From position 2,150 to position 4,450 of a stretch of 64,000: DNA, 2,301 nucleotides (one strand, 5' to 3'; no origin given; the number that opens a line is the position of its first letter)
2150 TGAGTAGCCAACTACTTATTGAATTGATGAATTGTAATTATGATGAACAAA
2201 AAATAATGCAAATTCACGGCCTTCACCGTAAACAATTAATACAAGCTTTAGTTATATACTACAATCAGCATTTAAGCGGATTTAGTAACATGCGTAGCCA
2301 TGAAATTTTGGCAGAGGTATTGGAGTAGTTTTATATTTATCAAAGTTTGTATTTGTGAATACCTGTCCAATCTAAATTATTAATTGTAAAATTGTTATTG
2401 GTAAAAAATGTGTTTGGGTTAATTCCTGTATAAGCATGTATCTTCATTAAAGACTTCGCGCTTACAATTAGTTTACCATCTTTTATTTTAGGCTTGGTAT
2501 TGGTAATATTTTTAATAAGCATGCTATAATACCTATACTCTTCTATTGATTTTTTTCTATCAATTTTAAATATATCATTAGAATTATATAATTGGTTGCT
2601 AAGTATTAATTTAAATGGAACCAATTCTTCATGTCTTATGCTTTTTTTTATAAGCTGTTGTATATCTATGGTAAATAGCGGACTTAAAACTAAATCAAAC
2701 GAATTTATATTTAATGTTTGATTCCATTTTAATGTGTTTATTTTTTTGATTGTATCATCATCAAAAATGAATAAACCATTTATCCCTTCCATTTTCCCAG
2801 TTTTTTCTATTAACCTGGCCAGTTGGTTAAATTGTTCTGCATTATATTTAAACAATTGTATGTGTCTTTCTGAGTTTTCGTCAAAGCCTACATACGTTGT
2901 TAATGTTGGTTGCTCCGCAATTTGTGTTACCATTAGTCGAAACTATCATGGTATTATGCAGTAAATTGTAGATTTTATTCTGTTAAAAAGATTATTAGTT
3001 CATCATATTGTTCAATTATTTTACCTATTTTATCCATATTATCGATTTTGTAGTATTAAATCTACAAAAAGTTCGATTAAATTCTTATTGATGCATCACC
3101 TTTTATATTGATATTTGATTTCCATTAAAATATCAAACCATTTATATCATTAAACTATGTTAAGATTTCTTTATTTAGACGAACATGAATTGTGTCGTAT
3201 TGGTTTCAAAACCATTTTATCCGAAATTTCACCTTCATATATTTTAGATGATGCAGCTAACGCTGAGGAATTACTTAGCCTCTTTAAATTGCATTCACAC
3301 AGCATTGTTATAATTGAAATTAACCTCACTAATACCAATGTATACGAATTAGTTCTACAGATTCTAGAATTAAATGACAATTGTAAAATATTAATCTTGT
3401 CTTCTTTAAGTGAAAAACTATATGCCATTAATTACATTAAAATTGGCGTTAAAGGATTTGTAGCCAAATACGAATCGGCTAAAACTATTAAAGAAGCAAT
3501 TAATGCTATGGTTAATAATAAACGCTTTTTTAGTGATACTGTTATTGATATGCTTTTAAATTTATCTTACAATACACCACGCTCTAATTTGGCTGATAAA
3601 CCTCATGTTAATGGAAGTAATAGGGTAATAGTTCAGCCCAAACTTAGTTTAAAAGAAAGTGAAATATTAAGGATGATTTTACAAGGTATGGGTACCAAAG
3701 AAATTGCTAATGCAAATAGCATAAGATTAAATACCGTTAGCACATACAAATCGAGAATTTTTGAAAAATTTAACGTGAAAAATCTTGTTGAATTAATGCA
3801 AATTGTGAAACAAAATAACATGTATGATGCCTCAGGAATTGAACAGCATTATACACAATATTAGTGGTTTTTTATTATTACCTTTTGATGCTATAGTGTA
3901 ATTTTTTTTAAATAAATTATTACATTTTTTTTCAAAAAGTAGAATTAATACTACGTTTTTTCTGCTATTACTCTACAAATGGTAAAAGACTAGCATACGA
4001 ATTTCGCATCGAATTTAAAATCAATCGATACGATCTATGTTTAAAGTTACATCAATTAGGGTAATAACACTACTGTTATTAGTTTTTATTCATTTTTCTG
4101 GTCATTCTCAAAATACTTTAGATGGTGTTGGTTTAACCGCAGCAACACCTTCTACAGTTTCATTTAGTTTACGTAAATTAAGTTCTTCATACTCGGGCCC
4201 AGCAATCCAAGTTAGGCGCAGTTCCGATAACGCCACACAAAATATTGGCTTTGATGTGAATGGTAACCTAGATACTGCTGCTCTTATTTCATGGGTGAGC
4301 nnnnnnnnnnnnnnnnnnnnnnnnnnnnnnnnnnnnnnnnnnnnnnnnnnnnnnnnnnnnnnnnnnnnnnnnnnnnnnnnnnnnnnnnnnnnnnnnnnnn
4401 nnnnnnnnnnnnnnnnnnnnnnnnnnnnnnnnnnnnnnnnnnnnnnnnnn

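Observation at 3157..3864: LuxR-family response regulator with Glu replacing the phospho-acceptor Asp (pseudo-receiver)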

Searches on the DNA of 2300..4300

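Call 77: search_rna_families(source=window, start=2300, end=4300, threshold=evalue, max_evalue=1)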
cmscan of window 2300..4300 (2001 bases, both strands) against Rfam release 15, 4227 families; matches with E-value up to 1: 1.
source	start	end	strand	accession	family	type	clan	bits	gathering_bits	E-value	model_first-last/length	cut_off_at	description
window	4044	4109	-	RF00348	snoR9_plant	Gene; snRNA; snoRNA; CD-box;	-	23.3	43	0.91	1-129/129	no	Small nucleolar RNA snoR9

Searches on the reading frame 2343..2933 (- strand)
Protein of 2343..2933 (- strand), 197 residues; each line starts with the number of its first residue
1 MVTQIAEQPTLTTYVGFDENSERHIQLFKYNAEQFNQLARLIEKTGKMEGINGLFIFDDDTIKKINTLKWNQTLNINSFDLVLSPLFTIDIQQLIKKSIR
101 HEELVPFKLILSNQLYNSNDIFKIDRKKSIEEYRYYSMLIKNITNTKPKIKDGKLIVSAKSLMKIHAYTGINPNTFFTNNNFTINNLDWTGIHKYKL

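Call 8: search_protein_families(library=pfam, proteins=[window:2343-2933:-], max_evalue=0.001)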
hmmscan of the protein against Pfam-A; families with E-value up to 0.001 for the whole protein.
window:2343-2933:- (197 aa): 0 families

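Call 42: search_protein_families(library=pfam, proteins=[window:2343-2933:-], max_evalue=0.1)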
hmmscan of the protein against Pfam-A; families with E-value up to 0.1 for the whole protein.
window:2343-2933:- (197 aa): 1 family
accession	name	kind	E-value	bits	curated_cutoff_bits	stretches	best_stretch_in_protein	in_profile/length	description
PF24933.1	DUF7751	-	0.0085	16.9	27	1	145-163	36-54/61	Domain of unknown function (DUF7751)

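Call 57: find_homologous_proteins(query=window:2343-2933:-, max_evalue=0.001)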
Query window:2343-2933:- (197 aa): 5 proteins with E <= 0.001 among 196 candidates.
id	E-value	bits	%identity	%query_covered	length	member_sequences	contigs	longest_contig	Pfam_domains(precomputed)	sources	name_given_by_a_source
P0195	1.3e-117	409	94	100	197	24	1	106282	-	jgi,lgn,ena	jgi:hypothetical protein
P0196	6.7e-90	318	74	100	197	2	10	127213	-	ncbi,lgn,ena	-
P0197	4.8e-78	280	64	100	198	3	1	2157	-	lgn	-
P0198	1.1e-75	272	62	100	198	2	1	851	-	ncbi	-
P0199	3.0e-73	264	59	100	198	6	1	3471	-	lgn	-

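Call 58: find_encoding_contigs(protein=P0196, flank=10000, max_places=2)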
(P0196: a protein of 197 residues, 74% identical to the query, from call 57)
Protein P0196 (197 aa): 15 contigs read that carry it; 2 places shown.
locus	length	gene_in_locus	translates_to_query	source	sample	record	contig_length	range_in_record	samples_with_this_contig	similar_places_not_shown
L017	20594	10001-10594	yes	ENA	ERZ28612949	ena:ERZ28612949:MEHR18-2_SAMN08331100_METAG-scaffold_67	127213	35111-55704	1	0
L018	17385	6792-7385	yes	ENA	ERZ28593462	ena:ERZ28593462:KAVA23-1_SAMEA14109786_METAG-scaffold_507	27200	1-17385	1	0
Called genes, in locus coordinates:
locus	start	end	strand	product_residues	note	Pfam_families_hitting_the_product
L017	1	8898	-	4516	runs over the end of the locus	PF10162:G8 (faint)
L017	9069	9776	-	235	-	PF00072:Response_reg, PF00196:GerE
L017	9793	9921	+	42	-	-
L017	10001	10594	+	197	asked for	-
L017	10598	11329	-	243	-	PF11967:RecO_N, PF02565:RecO_C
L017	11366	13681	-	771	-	PF13860:FlgD_ig (faint), PF21544:PorZ_N_b_propeller, PF07494:Reg_prop (faint), PF18962:Por_Secre_tail (weak)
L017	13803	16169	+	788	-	PF03176:MMPL, PF02460:Patched (weak), PF12349:Sterol-sensing (weak), PF03176:MMPL, PF00873:ACR_tran (weak)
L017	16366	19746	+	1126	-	PF00133:tRNA-synt_1, PF09334:tRNA-synt_1g (weak), PF08264:Anticodon_1, PF19302:DUF5915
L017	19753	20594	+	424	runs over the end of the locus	-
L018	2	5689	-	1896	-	?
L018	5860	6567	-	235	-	PF00072:Response_reg, PF00196:GerE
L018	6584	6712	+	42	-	-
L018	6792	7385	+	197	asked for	-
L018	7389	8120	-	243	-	PF11967:RecO_N, PF02565:RecO_C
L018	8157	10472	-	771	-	PF13860:FlgD_ig (faint), PF21544:PorZ_N_b_propeller, PF07494:Reg_prop (faint), PF18962:Por_Secre_tail (weak)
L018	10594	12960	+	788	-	PF03176:MMPL, PF02460:Patched (weak), PF12349:Sterol-sensing (weak), PF03176:MMPL, PF00873:ACR_tran (weak)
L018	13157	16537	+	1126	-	PF00133:tRNA-synt_1, PF09334:tRNA-synt_1g (weak), PF08264:Anticodon_1, PF19302:DUF5915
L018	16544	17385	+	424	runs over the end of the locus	-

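Call 62: search_solved_structures(query=A8, max_evalue=1)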
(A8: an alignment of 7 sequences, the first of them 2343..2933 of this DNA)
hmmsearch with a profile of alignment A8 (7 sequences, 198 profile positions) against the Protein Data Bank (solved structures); distinct sequences matched with E-value up to 1: 5.
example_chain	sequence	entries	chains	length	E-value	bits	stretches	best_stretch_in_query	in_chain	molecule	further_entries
4i6m_C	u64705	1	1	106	0.19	14.8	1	110-151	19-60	Actin-like protein ARP9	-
2qkl_A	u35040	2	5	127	0.25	14.4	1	6-72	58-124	SPBC3B9.21 protein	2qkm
5kq1_A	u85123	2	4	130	0.25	14.4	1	6-72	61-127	mRNA-decapping enzyme subunit 1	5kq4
5jp4_A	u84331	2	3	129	0.26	14.4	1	6-72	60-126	mRNA-decapping enzyme subunit 1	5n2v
5j3q_A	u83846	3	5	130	0.26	14.3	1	6-72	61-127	mRNA-decapping enzyme subunit 1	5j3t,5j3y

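Call 63: search_protein_families(library=padloc, proteins=[window:2343-2933:-], max_evalue=0.01)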
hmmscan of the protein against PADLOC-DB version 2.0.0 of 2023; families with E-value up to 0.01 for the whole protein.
window:2343-2933:- (197 aa): 0 families

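Call 69: predict_structure(alignment_id=A9)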
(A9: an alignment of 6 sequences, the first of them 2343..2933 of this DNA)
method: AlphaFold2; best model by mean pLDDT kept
length: 197 residues; sequences in the alignment: 6
mean_pLDDT: 58.9   pTM: 0.46
mean pLDDT of the five models: 58.9, 43.7, 42.1, 38.7, 37.7
residues with pLDDT >= 90: 0; 70-90: 36; 50-70: 116; < 50: 45
segments of 3 or more residues with pLDDT < 50: 1-11, 46-52, 70-78, 113-116, 190-197
pLDDT, mean of each block of 10 residues (from residue 1): 36 65 66 62 48 56 59 49 64 71 56 52 60 69 74 71 67 61 51 36
secondary structure, 60 per line:
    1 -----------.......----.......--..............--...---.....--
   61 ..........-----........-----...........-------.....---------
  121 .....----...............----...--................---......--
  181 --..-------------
elements in order: E12-18 E23-29 H32-45 E54-58 E61-70 E76-83 H89-99 E107-111 E121-125 H130-144 E149-151 E154-158 H159-169 H173-178
